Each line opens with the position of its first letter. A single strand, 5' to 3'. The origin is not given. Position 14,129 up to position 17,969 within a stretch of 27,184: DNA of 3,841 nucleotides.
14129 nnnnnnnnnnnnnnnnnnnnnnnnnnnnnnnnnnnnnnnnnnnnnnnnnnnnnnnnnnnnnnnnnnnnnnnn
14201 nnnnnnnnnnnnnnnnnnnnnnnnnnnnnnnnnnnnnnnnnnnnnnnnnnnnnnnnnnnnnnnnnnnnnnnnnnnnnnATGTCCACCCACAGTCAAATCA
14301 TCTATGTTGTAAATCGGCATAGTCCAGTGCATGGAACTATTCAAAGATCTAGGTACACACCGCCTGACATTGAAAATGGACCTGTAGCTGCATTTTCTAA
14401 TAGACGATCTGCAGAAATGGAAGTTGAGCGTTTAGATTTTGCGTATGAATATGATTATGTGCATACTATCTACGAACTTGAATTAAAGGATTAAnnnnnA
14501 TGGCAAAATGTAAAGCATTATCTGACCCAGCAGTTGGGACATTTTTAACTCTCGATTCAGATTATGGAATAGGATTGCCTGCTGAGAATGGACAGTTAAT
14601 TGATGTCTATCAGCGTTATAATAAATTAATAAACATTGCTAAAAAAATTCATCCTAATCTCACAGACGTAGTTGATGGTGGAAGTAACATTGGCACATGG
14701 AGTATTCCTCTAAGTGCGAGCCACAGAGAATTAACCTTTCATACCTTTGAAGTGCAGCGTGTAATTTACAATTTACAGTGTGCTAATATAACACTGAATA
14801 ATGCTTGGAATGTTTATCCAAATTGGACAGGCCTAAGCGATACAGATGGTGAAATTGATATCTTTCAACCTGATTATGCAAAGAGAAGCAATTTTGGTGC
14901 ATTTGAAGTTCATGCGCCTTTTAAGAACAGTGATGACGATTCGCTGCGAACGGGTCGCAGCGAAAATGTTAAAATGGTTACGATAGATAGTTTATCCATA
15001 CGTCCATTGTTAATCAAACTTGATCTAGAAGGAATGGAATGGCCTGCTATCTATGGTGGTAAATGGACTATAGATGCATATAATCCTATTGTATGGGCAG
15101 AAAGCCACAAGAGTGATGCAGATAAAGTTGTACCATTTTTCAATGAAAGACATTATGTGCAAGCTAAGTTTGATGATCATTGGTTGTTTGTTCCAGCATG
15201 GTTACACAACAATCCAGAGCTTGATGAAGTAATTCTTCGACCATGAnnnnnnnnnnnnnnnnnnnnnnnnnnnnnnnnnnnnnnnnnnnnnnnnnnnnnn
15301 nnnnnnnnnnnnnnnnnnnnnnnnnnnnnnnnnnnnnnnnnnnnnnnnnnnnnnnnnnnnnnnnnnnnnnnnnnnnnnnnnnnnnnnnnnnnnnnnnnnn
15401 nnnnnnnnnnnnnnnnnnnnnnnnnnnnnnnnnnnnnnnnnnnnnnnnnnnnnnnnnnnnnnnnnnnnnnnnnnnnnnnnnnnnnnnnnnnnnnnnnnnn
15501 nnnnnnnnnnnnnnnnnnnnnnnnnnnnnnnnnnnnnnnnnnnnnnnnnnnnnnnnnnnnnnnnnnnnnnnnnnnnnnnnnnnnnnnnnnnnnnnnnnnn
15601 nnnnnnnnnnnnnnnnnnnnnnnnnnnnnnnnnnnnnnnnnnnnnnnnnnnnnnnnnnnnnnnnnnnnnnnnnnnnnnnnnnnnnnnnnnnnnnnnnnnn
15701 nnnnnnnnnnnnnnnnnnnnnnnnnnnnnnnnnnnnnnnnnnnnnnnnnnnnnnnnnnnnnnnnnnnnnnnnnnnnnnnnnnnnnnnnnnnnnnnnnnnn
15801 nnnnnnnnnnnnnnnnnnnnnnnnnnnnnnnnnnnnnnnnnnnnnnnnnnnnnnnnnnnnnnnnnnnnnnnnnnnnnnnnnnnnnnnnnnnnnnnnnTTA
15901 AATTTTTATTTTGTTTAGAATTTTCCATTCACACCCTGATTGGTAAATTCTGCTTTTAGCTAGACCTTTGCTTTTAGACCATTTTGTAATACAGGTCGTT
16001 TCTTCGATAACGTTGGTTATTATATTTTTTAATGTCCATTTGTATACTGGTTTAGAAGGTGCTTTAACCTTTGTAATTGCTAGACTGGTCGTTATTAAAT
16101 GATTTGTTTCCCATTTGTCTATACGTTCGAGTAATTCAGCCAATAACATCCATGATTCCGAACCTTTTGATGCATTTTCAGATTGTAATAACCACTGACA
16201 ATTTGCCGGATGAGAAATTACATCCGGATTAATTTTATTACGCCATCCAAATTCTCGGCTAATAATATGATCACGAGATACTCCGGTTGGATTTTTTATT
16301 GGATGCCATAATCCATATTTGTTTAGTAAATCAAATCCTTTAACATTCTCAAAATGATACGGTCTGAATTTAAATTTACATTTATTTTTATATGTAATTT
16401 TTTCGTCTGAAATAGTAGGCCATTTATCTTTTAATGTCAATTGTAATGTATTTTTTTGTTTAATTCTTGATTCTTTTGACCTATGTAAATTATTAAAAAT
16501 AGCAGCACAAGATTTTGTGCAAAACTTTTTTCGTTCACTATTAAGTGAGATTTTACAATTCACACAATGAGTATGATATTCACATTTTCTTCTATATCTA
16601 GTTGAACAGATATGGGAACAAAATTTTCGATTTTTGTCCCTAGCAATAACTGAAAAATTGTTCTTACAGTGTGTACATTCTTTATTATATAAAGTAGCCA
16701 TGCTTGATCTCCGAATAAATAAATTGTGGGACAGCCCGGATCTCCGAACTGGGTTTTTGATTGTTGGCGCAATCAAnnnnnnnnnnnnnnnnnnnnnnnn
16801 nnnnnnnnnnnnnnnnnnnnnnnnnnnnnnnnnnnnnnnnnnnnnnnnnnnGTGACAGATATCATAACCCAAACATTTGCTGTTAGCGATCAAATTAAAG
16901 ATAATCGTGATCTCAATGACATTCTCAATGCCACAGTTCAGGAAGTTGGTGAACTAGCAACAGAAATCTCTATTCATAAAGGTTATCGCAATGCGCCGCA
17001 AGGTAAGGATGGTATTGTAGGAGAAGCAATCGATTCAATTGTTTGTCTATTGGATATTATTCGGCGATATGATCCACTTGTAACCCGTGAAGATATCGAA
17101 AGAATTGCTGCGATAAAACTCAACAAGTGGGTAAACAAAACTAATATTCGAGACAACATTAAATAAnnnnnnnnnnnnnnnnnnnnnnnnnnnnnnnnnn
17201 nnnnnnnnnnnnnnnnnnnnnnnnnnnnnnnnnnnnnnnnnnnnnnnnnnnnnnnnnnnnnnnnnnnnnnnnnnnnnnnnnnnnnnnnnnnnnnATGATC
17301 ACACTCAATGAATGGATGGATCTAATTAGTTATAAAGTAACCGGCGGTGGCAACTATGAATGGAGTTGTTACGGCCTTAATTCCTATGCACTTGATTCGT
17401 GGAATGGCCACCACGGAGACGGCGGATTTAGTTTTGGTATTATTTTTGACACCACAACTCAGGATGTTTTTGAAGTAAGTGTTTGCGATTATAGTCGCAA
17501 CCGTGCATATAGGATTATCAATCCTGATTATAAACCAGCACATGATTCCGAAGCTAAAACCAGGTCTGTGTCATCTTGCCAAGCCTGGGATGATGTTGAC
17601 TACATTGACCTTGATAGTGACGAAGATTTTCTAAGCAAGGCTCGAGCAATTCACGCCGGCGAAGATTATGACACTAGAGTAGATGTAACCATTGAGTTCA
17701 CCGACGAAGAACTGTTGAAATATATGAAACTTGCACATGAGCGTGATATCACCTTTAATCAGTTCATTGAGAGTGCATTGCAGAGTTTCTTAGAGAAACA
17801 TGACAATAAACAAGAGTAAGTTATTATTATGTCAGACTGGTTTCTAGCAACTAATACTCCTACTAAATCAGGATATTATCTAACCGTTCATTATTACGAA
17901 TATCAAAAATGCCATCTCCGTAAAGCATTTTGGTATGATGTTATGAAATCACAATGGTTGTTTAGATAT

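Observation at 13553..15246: Candidate anti-restriction / DNA-protection module: zinc-ribbon protein, Lar-like domain protein and FkbM methyltransferase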

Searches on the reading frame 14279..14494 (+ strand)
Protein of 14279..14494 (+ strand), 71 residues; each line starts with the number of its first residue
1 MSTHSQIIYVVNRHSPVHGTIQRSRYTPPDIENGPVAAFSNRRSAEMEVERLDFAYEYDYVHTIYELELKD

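Call 5: search_protein_families(library=pfam, proteins=[window:14279-14494:+], max_evalue=1)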
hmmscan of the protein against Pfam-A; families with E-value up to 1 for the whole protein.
window:14279-14494:+ (71 aa): 0 families

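Call 6: search_protein_families(library=phrogs, proteins=[window:14279-14494:+], max_evalue=0.01)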
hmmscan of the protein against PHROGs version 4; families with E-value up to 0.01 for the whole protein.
window:14279-14494:+ (71 aa): 0 families

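Call 41: search_protein_families(library=ncbifam, proteins=[window:14279-14494:+], max_evalue=0.1)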
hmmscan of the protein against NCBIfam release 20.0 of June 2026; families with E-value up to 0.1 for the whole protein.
window:14279-14494:+ (71 aa): 0 families

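Call 83: search_protein_families(library=padloc, proteins=[window:14279-14494:+], max_evalue=0.01)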
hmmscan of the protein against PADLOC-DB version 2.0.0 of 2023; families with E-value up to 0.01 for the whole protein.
window:14279-14494:+ (71 aa): 0 families

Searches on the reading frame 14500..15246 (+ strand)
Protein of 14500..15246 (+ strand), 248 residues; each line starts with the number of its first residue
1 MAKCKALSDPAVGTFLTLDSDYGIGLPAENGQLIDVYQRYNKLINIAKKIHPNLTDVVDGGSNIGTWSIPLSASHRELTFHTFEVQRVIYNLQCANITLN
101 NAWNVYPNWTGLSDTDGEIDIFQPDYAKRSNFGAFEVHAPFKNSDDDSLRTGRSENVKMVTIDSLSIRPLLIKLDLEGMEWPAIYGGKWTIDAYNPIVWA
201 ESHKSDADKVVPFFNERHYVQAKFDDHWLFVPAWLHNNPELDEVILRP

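Call 5: search_protein_families(library=pfam, proteins=[window:14500-15246:+], max_evalue=1)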
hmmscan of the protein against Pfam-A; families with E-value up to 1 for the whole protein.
window:14500-15246:+ (248 aa): 2 families
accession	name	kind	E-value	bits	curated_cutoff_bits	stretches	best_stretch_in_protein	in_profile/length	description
PF05050.19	Methyltransf_21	-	1.3e-08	35.6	22.7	1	61-219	3-171/173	Methyltransferase FkbM domain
PF08700.17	VPS51_Exo84_N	-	0.32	11.6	24.2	1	36-51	46-61/87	Vps51/EXO84/COG1 N-terminal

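Call 6: search_protein_families(library=phrogs, proteins=[window:14500-15246:+], max_evalue=0.01)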
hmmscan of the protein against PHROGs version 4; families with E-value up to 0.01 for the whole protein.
window:14500-15246:+ (248 aa): 1 family
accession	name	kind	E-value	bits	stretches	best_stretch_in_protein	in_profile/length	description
phrog_8156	-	other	1.1e-08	35.6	1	52-223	49-213/244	methyltransferase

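Call 25: search_dna_similar(query=window:14500-15243:+, collection=phages, mode=protein, max_evalue=0.001, max_rows=30)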
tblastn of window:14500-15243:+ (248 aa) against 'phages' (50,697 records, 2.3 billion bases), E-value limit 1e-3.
Records with a match: 2; places in all: 2; records where one place covers at least 80% of the query: 0.
Best place of each record, by identity: <60% 2.
By first word of the organism name: Caudoviricetes 1; Bacteriophage 1.
By host as written in the record: - 2.
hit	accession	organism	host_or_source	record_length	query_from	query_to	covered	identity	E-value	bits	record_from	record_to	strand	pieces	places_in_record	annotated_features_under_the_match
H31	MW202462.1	Caudoviricetes sp.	Manatee Spring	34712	52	232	73%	25.1%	9e-4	46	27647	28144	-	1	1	methyltransferase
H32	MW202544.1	Bacteriophage sp.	Manatee Spring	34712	52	232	73%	25.1%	9e-4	46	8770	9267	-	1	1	methyltransferase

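Call 39: search_solved_structures(query=window:14500-15243:+, max_evalue=1)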
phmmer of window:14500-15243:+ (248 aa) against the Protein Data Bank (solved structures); distinct sequences matched with E-value up to 1: 1.
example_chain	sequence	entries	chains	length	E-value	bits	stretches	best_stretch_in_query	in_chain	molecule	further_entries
3a27_A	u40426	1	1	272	0.26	13.9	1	57-110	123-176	Uncharacterized protein MJ1557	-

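Call 41: search_protein_families(library=ncbifam, proteins=[window:14500-15246:+], max_evalue=0.1)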
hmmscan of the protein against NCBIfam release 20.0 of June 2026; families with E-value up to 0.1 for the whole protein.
window:14500-15246:+ (248 aa): 2 families
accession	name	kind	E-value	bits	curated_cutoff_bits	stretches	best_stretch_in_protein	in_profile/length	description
TIGR01444.1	fkbM_fam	subfamily_domain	1.1e-13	51.8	37.7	1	57-203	2-143/143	FkbM family methyltransferase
NF047824.1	tRNAwyosineTaw2Meth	equivalog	0.0028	17.4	350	1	55-108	95-148/245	tRNA(Phe) (4-demethylwyosine(37)-C(7)) aminocarboxypropyltransferase Taw2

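Call 42: find_homologous_proteins(query=window:14500-15243:+)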
Query window:14500-15243:+ (248 aa): 26 proteins with E <= 0.001 among 273 candidates.
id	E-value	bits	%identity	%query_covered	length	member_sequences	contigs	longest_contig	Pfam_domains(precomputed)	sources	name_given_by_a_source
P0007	1.2e-164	564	96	100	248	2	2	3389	PF05050.20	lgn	-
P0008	7.7e-107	375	64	98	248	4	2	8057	PF05050.20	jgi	-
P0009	4.3e-101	356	61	99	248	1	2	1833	PF05050.20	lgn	-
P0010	3.3e-72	261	50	94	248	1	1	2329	PF05050.20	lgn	-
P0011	3.9e-71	258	49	94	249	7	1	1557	PF05050.20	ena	-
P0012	4.7e-68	247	46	94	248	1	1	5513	PF05050.20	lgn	-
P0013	4.5e-65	238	47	94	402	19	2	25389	PF00160.27,PF05050.20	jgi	-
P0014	6.7e-64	234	46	94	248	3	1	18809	PF05050.20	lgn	-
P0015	4.4e-59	218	41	99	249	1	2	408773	PF05050.20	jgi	jgi:FkbM family methyltransferase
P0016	4.4e-50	189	43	96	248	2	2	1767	PF05050.20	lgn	-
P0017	1.1e-43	168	38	92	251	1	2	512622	PF05050.20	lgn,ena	-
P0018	5.5e-43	165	39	92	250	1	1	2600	PF05050.20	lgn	-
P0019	1.9e-20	91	31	73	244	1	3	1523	PF02390.24,PF05050.20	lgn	-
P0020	3.1e-19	87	32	88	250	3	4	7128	PF05050.20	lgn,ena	-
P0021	1.6e-18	85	37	66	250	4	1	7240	PF05050.20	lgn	-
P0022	2.5e-18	84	31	80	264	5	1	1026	PF05050.20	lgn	-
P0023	5.9e-18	83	36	66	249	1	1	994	PF05050.20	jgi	-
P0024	1.5e-14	72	36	63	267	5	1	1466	PF05050.20,PF05575.17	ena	-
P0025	7.7e-14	70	31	79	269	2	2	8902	PF05050.20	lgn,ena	-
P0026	2.7e-11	61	37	60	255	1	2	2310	PF05050.20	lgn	-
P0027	9.2e-11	60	31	63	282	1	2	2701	PF05050.20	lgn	-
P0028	3.1e-10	58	33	65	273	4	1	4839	PF05050.20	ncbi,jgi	jgi:FkbM family methyltransferase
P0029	1.6e-8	52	27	87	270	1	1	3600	PF05050.20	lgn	-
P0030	9.4e-8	50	30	71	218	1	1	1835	PF05050.20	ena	-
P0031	2.6e-4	39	31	60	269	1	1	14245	PF05050.20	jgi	jgi:FkbM family methyltransferase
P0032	6.4e-4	37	30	60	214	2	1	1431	PF05050.20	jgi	jgi:FkbM family methyltransferase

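Call 44: find_encoding_contigs(protein=P0007, flank=4000)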
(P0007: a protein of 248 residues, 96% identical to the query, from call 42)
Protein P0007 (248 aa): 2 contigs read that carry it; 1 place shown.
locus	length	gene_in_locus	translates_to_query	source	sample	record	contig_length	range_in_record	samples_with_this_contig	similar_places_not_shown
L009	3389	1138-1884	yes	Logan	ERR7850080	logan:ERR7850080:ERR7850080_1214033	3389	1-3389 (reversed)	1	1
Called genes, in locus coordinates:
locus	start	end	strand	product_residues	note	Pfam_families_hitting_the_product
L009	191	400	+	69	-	-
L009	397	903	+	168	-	PF14354:Lar_restr_allev (weak)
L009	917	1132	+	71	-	-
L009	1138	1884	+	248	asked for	PF05050:Methyltransf_21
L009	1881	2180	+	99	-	-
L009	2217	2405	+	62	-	-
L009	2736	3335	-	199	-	-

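Call 45: find_encoding_contigs(protein=P0008, flank=6000)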
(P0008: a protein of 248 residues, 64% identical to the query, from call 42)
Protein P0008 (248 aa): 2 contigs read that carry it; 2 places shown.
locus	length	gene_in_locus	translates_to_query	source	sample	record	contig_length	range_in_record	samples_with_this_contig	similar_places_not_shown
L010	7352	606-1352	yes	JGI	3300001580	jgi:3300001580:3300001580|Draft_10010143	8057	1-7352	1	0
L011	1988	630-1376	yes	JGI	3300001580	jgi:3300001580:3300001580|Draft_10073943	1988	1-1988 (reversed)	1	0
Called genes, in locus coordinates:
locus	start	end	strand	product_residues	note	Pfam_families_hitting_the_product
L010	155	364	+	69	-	-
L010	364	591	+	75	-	-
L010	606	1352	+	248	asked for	PF05050:Methyltransf_21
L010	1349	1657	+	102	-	-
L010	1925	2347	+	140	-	-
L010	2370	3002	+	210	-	-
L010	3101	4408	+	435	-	-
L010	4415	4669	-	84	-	-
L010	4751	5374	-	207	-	-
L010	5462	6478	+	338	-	-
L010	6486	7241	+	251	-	PF10679:DUF2491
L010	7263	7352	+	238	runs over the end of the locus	-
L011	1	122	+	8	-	?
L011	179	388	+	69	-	-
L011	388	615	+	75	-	-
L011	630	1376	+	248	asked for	PF05050:Methyltransf_21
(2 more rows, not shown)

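Call 46: find_encoding_contigs(protein=P0015, flank=6000, max_places=2)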
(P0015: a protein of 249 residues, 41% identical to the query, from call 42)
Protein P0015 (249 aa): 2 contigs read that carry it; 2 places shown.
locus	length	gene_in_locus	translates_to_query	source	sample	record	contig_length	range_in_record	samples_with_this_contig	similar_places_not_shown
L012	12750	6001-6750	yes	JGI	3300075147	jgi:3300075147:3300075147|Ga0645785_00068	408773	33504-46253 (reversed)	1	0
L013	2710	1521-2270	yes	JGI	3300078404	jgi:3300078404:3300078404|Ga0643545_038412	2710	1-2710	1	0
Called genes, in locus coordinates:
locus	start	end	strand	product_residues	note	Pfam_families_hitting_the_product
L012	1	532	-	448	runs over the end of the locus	-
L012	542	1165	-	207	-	PF03237:Terminase_6N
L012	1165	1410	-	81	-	PF06233:Usg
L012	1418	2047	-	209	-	-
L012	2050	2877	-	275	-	-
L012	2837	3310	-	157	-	-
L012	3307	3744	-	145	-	PF08722:Tn7_TnsA-like_N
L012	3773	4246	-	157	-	-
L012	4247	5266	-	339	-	-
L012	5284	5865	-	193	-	-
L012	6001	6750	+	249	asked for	PF05050:Methyltransf_21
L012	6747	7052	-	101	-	-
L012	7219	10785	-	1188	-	PF17482:Phage_sheath_1C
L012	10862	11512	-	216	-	PF21448:DNMK (weak)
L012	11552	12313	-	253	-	PF26809:Phage_T4_gp13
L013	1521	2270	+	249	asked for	PF05050:Methyltransf_21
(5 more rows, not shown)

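Call 61: search_solved_structures(query=A5, max_evalue=1)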
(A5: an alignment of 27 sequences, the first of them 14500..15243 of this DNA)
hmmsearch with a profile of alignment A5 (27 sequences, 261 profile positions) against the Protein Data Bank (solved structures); distinct sequences matched with E-value up to 1: 63 (the best 60 are shown).
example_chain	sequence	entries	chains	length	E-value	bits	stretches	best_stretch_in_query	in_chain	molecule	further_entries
2py6_A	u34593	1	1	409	2e-14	56.4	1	66-220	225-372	Methyltransferase FkbM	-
3a27_A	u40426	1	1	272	2.2e-10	43.1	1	65-123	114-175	Uncharacterized protein MJ1557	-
3ntv_A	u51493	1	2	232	7.7e-05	24.9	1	50-121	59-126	MW1564 protein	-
3mgg_A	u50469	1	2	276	0.00015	23.9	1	49-124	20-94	Methyltransferase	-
3k6r_A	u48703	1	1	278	0.00028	23.1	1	56-117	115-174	putative transferase PH0793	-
3a25_A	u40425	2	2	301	0.00032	22.9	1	56-117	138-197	Uncharacterized protein PH0793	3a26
7wm6_A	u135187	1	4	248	0.00043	22.5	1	56-122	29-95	Methyltransferase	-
7wm5_A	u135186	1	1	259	0.00045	22.4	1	56-122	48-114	Methyltransferase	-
5zq1_A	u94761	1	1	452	0.0012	21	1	48-120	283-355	Uncharacterized RNA methyltransferase SP_1029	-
5zq0_A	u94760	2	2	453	0.0013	21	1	48-120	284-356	Uncharacterized RNA methyltransferase SP_1029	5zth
5xj2_A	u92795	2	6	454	0.0013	21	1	48-120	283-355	Uncharacterized RNA methyltransferase SP_1029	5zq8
5xj1_A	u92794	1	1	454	0.0013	21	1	48-120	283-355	Uncharacterized RNA methyltransferase SP_1029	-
6ifw_A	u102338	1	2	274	0.0014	20.8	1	40-123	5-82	Ribosomal RNA small subunit methyltransferase A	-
6ifv_A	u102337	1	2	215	0.0015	20.7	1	42-124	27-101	Ribosomal RNA small subunit methyltransferase A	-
7v2l_W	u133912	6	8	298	0.0017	20.5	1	20-123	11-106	Ribosomal RNA small subunit methyltransferase A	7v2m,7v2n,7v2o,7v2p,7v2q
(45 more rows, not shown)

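Call 83: search_protein_families(library=padloc, proteins=[window:14500-15246:+], max_evalue=0.01)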
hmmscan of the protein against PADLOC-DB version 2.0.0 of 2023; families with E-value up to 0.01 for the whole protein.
window:14500-15246:+ (248 aa): 0 families

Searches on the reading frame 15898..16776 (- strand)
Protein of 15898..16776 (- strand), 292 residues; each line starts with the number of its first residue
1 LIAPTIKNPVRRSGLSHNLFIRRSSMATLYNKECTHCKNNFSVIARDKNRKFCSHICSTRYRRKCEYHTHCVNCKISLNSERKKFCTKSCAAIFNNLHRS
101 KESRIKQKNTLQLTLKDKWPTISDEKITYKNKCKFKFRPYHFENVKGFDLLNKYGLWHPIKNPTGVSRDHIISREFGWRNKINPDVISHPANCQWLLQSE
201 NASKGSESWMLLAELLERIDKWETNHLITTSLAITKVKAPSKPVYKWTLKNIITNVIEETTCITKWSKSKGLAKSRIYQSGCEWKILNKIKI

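Call 5: search_protein_families(library=pfam, proteins=[window:15898-16776:-], max_evalue=1)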
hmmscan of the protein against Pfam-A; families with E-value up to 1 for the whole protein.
window:15898-16776:- (292 aa): 2 families
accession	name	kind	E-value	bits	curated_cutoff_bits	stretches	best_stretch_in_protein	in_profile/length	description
PF09889.16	DUF2116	-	0.0054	17.1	26.8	1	67-99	2-33/59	Probable treble clef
PF06467.20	zf-FCS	-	0.22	11.8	22.4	0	30-61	3-39/39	MYM-type Zinc finger with FCS sequence motif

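Call 6: search_protein_families(library=phrogs, proteins=[window:15898-16776:-], max_evalue=0.01)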
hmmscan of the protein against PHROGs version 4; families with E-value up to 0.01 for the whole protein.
window:15898-16776:- (292 aa): 4 families
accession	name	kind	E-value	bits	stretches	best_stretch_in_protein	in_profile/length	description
phrog_23051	-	unknown function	2.5e-30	107.2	1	124-224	143-243/246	-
phrog_1271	-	DNA, RNA and nucleotide metabolism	1.4e-08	35.5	1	28-214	174-325/361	HNH endonuclease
phrog_2308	-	unknown function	0.00081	20.5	1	27-65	96-133/138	-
phrog_15471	-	DNA, RNA and nucleotide metabolism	0.003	18.4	1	25-80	96-150/183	HNH endonuclease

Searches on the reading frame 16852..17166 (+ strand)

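Call 5: search_protein_families(library=pfam, proteins=[window:16852-17166:+], max_evalue=1)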
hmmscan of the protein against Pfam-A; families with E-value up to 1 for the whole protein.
window:16852-17166:+ (104 aa): 0 families

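Call 6: search_protein_families(library=phrogs, proteins=[window:16852-17166:+], max_evalue=0.01)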
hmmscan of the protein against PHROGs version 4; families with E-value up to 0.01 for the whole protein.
window:16852-17166:+ (104 aa): 5 families
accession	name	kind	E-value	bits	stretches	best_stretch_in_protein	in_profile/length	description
phrog_1247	-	other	9e-18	65.5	1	2-98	130-236/444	MazG-like pyrophosphatase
phrog_15672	-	unknown function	4.9e-08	33.9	1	16-96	186-266/273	-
phrog_23551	-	unknown function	6.3e-07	30.2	1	17-92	101-176/185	-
phrog_7315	-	unknown function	2.8e-05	25.3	1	6-94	108-185/198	-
phrog_173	-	DNA, RNA and nucleotide metabolism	0.00015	22.7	1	17-73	54-114/196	nucleoside triphosphate pyrophosphohydrolase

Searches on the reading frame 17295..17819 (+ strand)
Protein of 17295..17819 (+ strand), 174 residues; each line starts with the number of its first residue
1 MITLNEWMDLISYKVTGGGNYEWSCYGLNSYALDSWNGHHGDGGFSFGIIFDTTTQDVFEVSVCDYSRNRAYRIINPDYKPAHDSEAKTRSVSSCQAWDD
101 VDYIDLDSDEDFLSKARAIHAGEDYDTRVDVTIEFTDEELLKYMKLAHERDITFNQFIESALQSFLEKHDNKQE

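Call 5: search_protein_families(library=pfam, proteins=[window:17295-17819:+], max_evalue=1)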
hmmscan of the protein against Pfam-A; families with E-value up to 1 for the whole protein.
window:17295-17819:+ (174 aa): 0 families

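Call 6: search_protein_families(library=phrogs, proteins=[window:17295-17819:+], max_evalue=0.01)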
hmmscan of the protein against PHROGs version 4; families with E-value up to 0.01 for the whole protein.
window:17295-17819:+ (174 aa): 1 family
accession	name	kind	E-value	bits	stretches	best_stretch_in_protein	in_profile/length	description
phrog_582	-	transcription regulation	0.00055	21.2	1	126-173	55-102/105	Arc-like repressor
